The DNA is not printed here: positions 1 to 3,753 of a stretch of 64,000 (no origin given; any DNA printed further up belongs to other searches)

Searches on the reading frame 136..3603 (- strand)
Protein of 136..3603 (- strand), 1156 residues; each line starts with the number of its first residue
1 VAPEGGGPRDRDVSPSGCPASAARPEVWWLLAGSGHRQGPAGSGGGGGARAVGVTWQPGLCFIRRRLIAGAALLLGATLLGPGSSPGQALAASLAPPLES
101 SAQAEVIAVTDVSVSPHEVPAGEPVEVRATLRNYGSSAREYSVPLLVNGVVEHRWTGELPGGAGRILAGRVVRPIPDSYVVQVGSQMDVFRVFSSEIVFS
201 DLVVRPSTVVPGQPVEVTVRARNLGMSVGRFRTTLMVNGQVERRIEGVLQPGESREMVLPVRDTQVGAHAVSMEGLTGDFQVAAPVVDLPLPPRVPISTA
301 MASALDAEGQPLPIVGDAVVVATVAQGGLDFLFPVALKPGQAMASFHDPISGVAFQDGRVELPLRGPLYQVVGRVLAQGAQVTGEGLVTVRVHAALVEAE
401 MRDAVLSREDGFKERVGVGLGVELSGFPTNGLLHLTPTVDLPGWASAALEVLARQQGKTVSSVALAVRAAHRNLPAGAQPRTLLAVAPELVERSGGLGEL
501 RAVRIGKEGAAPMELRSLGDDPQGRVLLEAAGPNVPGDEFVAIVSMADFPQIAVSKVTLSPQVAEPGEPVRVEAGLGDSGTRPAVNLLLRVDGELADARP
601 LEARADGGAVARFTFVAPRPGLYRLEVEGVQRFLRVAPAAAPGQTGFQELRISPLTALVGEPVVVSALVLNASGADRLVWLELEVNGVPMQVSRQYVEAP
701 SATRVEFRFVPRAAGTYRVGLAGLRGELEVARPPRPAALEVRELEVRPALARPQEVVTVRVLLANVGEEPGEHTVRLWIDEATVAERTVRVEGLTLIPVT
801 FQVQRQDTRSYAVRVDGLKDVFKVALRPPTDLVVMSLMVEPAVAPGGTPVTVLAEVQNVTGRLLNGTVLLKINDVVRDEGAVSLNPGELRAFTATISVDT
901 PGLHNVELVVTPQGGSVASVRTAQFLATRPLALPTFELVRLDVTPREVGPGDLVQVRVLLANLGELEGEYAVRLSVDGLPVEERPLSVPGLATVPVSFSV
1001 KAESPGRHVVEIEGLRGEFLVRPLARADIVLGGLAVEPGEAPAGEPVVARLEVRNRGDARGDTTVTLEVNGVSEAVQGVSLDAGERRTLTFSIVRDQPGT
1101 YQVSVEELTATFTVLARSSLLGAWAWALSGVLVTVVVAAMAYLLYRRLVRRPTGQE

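Call 89: search_protein_families(library=pfam, proteins=[window:136-3603:-], max_evalue=0.0001)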
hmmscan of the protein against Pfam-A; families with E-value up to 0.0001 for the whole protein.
window:136-3603:- (1156 aa): 4 families
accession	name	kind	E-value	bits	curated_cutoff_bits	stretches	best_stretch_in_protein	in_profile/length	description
PF07705.17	CARDB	-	5.1e-24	84.9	22.7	0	1033-1105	7-81/101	CARDB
PF16841.11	CBM60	-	6.2e-06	27.1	28.2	0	1051-1106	2-54/91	Ca-dependent carbohydrate-binding module xylan-binding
PF16640.11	Big_3_5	-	5.1e-05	24.2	35.5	0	841-907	5-66/88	Bacterial Ig-like domain (group 3)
PF05506.17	PLipase_C_C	-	5.5e-05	24.4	24.4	0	1050-1106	15-68/80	Bacterial phospholipase C, C-terminal domain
